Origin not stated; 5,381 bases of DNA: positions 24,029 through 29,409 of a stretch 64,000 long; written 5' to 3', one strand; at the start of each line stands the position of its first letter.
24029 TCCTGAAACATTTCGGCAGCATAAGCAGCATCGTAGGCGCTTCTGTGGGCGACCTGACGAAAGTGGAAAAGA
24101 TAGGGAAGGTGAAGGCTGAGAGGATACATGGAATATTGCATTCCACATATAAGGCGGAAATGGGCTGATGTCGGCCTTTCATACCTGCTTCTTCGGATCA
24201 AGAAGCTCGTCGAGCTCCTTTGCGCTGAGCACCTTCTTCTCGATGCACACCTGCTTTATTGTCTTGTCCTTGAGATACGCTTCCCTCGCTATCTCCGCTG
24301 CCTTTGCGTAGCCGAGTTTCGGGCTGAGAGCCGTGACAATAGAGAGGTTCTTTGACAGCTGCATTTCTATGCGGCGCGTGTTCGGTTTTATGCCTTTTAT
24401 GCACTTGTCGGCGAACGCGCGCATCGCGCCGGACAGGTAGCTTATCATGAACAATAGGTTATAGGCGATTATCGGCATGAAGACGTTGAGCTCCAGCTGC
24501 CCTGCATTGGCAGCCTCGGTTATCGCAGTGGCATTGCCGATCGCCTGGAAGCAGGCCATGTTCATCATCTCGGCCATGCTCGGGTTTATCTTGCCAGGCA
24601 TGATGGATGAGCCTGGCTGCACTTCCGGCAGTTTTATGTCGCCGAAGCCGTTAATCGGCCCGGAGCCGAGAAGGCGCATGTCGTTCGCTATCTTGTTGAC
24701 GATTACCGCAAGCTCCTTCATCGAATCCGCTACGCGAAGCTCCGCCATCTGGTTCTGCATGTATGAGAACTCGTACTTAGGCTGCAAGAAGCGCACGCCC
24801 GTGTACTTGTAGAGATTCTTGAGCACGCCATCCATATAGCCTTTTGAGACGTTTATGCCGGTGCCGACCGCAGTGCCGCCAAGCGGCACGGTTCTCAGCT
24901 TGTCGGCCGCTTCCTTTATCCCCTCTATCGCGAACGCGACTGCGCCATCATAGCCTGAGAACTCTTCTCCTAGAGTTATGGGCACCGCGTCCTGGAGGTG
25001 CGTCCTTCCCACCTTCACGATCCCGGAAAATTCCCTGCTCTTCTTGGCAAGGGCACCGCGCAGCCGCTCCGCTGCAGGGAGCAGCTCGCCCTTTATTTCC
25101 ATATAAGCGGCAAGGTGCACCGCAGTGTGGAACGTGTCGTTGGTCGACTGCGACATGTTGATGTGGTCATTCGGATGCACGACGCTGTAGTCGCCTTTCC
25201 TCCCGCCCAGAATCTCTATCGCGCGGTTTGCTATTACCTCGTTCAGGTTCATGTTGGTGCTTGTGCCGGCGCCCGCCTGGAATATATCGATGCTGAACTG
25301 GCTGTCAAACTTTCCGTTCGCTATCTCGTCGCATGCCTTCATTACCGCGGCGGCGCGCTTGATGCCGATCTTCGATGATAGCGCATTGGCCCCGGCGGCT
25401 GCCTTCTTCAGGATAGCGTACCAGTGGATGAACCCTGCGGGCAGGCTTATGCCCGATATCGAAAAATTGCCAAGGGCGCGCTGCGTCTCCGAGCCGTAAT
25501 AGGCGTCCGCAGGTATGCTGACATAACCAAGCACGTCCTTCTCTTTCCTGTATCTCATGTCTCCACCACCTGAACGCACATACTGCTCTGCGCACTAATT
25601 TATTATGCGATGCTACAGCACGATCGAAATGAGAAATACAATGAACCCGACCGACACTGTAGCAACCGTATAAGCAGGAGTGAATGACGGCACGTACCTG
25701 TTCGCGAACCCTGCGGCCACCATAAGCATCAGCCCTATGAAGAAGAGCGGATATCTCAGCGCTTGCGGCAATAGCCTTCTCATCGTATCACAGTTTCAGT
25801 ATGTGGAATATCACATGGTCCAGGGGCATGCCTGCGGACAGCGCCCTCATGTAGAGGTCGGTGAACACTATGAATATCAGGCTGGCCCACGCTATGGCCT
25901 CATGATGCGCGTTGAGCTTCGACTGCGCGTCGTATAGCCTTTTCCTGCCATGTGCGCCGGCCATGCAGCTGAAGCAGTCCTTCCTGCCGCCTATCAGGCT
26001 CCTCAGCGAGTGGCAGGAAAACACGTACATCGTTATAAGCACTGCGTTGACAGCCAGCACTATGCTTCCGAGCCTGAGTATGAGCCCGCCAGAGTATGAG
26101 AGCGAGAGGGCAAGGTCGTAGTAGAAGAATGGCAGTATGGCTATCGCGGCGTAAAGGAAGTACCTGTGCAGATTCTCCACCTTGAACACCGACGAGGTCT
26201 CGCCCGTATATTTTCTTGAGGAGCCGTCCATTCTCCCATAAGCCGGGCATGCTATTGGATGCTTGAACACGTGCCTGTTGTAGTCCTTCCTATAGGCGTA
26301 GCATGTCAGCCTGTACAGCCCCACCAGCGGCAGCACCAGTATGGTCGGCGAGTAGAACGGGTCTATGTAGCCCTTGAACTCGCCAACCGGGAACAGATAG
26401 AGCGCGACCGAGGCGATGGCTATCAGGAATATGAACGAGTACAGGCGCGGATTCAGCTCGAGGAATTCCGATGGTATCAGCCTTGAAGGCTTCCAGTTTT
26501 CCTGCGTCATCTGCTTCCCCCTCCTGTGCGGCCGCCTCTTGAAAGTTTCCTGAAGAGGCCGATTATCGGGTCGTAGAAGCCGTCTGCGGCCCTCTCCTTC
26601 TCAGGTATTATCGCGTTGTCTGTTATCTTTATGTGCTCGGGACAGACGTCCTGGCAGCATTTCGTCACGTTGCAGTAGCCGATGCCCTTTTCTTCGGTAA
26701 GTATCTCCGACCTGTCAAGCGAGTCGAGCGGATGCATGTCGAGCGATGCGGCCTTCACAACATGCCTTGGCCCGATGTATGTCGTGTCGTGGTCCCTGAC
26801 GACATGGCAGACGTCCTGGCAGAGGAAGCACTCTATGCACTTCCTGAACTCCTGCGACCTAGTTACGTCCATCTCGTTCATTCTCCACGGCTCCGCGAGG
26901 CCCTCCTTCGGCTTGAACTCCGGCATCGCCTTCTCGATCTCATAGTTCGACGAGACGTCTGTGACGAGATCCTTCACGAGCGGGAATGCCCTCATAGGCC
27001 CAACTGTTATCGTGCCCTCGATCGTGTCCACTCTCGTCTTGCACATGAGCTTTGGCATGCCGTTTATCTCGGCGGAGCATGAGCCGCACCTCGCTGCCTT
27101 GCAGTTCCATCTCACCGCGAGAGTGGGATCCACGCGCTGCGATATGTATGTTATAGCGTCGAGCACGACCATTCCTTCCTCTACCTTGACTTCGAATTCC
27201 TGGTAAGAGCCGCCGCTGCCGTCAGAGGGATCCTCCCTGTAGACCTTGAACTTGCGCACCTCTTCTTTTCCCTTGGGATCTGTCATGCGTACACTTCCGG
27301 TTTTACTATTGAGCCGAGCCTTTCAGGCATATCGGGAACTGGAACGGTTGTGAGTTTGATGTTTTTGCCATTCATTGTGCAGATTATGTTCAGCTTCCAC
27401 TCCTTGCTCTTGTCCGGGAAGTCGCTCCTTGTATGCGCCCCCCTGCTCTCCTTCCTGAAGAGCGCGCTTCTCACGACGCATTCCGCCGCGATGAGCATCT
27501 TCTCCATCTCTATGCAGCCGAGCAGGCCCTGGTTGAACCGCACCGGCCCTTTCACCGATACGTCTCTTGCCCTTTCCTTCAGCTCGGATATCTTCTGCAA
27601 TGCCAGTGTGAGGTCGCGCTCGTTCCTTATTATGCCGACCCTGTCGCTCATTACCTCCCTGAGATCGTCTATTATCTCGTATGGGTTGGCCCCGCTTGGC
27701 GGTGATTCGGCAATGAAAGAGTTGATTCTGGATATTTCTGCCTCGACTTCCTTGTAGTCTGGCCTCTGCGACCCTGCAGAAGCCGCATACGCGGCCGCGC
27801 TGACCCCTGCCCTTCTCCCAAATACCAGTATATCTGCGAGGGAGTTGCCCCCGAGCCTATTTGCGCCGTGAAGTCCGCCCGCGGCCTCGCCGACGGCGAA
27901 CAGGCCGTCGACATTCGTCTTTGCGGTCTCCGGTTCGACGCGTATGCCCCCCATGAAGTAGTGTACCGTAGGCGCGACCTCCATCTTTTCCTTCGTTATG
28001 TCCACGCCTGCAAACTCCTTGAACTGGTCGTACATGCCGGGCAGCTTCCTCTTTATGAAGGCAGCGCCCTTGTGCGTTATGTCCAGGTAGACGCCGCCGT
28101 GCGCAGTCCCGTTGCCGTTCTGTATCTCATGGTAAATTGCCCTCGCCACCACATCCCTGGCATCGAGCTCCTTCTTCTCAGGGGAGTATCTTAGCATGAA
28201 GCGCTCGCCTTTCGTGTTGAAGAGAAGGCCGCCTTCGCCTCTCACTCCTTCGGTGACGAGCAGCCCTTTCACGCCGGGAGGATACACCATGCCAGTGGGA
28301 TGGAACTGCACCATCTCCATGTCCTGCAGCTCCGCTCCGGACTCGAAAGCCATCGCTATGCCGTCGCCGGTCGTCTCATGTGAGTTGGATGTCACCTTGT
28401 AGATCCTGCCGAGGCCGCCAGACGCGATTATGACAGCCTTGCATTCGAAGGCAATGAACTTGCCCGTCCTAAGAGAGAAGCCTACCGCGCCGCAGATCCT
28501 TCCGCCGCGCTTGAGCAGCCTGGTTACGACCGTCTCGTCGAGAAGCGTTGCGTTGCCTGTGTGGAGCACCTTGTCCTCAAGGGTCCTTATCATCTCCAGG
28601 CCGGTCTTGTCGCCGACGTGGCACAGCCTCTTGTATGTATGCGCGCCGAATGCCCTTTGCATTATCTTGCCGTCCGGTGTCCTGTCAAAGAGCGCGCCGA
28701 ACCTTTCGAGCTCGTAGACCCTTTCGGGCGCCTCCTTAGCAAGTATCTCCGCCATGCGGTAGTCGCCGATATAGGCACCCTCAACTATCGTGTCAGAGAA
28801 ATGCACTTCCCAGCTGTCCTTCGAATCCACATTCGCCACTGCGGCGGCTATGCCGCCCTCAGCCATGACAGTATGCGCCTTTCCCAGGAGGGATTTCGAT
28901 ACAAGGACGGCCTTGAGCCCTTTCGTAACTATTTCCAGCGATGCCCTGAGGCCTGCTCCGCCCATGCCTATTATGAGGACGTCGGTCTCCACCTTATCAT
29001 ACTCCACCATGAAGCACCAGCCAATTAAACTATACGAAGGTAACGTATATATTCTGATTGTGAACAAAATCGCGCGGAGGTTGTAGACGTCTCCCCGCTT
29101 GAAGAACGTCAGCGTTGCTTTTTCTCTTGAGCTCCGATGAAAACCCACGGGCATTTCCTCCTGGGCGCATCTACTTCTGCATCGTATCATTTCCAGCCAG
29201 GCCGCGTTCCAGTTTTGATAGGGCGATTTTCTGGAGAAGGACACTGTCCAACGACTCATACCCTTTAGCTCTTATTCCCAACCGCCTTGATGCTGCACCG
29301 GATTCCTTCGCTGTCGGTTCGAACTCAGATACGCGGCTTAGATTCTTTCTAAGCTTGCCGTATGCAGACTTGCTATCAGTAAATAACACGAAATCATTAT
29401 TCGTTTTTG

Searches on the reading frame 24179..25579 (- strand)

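Call 41: search_protein_families(library=pfam, proteins=[window:24179-25579:-], max_evalue=0.001)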
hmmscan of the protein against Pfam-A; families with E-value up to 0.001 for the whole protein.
window:24179-25579:- (466 aa): 2 families
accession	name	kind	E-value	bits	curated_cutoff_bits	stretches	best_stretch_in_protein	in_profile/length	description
PF00206.25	Lyase_1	-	3e-86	290.1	27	1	20-348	3-312/312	Lyase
PF10415.14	FumaraseC_C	-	1.1e-19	71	32.5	1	414-464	1-51/54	Fumarase C C-terminus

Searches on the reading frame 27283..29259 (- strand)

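Call 41: search_protein_families(library=pfam, proteins=[window:27283-29259:-], max_evalue=0.001)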
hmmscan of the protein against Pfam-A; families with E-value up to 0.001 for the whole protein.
window:27283-29259:- (658 aa): 4 families
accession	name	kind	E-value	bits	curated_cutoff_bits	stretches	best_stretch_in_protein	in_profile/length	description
PF00890.30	FAD_binding_2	-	1.4e-97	327.9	20.4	1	93-474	1-414/414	FAD binding domain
PF02910.25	Succ_DH_flav_C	-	1.6e-25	89.9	20.8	1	532-641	3-116/130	Fumarate reductase flavoprotein C-term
PF01946.23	Thi4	-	8e-05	22.4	26.2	0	88-124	14-51/235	Thi4 family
PF07992.20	Pyr_redox_2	-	0.00018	21.5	26.1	0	93-287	2-114/291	Pyridine nucleotide-disulphide oxidoreductase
